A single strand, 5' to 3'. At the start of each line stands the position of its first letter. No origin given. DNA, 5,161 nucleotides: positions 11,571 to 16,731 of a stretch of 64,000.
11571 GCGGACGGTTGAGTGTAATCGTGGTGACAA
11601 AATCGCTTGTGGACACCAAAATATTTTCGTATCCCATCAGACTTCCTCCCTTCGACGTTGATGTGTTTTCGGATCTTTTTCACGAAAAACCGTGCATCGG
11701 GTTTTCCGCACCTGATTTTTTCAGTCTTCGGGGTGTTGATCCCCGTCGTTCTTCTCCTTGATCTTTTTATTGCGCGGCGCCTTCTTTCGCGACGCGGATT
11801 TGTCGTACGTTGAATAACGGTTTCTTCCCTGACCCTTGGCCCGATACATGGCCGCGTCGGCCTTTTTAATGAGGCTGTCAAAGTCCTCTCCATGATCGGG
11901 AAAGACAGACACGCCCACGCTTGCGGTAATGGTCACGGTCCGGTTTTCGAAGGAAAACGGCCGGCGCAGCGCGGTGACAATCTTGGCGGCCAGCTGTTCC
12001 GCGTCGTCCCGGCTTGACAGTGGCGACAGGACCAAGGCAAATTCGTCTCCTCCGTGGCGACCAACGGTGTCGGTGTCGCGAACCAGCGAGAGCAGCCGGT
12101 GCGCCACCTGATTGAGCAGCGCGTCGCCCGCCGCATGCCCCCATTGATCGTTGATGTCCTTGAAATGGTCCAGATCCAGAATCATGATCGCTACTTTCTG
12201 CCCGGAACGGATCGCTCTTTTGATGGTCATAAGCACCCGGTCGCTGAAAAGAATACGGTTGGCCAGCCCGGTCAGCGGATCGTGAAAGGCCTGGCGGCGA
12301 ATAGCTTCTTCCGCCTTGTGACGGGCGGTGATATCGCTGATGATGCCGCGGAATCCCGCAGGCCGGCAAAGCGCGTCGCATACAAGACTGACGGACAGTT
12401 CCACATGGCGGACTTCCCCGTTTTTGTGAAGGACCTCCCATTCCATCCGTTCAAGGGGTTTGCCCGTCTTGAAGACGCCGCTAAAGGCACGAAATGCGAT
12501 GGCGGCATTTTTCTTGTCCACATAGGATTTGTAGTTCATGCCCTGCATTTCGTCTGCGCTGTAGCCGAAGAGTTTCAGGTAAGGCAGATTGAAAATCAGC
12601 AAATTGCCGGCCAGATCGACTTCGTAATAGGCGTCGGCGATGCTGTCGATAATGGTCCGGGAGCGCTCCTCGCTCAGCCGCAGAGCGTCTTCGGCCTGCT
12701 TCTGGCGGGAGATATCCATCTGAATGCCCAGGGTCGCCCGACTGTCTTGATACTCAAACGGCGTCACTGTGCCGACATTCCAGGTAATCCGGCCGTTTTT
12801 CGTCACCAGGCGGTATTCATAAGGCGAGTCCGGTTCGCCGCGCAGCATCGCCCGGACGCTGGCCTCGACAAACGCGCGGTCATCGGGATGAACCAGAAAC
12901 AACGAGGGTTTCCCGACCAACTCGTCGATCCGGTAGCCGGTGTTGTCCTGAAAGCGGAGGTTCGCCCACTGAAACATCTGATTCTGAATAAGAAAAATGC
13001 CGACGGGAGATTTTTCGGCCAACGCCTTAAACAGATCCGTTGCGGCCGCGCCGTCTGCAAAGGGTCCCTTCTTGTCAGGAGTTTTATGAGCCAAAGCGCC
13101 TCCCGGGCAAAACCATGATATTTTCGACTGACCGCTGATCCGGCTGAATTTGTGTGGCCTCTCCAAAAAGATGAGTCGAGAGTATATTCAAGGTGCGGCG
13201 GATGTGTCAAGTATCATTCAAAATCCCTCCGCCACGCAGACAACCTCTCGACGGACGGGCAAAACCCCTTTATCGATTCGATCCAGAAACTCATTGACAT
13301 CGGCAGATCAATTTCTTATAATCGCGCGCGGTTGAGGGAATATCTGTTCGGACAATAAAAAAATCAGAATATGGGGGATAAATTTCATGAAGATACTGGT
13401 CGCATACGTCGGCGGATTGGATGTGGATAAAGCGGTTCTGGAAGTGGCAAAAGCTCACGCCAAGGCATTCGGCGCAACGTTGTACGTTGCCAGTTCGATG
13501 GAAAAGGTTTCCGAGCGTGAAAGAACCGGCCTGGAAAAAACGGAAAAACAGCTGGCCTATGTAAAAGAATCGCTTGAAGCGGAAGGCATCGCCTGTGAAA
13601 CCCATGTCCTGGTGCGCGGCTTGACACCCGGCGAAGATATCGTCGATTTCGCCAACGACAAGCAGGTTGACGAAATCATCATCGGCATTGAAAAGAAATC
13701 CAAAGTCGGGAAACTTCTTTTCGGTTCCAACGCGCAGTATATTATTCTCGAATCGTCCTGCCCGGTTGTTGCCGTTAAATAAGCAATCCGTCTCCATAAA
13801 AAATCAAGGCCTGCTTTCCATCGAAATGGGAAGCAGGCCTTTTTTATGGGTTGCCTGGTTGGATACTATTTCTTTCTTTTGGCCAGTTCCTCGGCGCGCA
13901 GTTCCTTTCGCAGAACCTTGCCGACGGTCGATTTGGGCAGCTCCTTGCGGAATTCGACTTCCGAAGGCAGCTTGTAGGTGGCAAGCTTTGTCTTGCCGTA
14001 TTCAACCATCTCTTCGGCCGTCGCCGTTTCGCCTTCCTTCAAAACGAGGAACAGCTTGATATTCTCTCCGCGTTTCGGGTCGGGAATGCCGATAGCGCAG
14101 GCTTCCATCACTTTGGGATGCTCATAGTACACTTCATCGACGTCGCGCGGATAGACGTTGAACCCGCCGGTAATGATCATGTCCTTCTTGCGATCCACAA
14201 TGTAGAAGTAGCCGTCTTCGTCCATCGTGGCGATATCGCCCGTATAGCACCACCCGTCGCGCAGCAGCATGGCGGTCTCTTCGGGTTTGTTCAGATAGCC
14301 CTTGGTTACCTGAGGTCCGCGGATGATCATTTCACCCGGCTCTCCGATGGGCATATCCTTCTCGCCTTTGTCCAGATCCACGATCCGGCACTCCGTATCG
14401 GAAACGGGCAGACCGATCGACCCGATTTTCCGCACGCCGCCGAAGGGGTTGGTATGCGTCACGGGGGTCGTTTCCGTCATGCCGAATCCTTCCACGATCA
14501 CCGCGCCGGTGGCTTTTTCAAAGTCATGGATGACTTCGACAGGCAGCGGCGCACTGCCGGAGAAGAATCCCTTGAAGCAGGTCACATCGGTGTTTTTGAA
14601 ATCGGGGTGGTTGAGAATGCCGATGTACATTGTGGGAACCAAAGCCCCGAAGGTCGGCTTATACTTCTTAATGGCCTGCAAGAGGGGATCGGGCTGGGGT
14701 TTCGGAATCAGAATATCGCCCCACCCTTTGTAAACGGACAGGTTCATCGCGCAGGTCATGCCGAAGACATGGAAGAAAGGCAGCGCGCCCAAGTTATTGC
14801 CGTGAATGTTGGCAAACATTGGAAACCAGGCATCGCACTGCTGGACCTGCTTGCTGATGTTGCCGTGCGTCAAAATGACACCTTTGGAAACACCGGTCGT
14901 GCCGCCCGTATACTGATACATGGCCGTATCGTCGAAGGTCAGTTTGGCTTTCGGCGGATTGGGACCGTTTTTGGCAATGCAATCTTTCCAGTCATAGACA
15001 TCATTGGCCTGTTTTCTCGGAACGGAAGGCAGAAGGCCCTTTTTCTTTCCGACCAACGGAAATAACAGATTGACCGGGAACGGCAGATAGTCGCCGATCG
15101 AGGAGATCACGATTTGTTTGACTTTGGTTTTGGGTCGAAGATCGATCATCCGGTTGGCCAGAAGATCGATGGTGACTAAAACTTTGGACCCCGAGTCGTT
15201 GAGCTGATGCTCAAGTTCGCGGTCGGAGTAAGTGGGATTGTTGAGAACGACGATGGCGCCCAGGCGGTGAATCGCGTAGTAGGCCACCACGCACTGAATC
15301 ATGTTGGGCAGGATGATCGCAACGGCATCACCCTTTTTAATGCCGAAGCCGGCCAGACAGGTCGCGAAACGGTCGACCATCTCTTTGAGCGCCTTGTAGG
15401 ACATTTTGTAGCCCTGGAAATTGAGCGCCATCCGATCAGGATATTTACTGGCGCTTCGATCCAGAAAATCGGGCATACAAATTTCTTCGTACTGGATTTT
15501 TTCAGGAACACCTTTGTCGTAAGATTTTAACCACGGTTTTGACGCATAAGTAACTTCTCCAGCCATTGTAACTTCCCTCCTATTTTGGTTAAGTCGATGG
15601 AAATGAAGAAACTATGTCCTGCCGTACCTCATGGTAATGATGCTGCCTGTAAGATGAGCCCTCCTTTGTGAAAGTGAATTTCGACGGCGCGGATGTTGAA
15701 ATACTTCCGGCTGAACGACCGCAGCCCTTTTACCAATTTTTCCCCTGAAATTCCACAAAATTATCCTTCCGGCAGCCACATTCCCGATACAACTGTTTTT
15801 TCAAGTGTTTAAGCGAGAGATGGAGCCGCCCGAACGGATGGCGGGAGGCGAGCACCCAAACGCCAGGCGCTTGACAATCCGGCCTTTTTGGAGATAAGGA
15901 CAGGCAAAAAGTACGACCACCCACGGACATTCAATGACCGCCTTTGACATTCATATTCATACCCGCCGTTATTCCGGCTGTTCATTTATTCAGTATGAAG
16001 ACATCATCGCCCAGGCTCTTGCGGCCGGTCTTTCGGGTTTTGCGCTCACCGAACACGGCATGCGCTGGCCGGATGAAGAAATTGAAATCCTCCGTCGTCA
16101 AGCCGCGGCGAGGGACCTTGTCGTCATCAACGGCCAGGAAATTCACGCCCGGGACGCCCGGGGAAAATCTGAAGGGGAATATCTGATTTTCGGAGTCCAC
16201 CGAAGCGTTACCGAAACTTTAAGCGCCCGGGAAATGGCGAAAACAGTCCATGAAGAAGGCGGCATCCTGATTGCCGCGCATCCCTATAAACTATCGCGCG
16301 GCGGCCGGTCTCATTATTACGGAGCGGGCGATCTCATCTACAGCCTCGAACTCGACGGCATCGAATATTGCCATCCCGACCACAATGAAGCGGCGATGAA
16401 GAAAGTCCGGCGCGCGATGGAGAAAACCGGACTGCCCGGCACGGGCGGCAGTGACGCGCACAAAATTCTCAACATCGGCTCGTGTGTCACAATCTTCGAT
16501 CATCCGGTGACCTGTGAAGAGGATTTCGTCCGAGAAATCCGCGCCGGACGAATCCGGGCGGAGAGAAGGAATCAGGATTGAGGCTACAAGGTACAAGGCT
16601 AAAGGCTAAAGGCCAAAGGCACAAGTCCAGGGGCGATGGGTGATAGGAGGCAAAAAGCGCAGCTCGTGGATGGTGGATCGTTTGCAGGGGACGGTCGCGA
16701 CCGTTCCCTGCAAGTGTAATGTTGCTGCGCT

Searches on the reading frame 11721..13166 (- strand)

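Call 72: search_protein_families(library=pfam, proteins=[window:11721-13166:-], max_evalue=0.00001)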
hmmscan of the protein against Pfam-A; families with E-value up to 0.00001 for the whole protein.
window:11721-13166:- (481 aa): 6 families
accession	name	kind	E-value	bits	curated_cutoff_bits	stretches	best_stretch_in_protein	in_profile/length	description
PF00990.26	GGDEF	-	1e-50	172.1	23.8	1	293-450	1-161/161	Diguanylate cyclase, GGDEF domain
PF00989.32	PAS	-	5.3e-23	81.6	22.6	2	46-152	3-113/113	PAS fold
PF08447.18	PAS_3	-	1.7e-20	73.5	25.6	2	69-143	5-81/89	PAS fold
PF13426.13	PAS_9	-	1.6e-19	70.5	27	2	54-153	1-102/103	PAS domain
PF08448.16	PAS_4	-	6.6e-13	49.3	23.1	1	174-283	2-109/110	PAS fold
PF13188.13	PAS_8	-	3e-10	40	21.8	0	45-97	2-55/65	PAS domain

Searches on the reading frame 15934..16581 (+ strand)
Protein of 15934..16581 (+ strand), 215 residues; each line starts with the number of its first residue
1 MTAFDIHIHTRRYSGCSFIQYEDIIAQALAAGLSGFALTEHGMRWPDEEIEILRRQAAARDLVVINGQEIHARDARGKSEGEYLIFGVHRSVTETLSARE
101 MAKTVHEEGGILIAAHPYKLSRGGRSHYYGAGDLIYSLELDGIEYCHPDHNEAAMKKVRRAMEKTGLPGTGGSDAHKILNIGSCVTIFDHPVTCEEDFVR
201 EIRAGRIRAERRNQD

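Call 72: search_protein_families(library=pfam, proteins=[window:15934-16581:+], max_evalue=0.00001)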
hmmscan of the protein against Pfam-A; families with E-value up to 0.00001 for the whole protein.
window:15934-16581:+ (215 aa): 2 families
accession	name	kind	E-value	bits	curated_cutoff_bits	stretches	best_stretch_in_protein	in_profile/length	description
PF13263.12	PHP_C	-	5.6e-17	61.5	21.3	1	156-206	5-55/56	PHP-associated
PF02811.25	PHP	-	8.4e-06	26.6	26.4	0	5-73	1-66/164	PHP domain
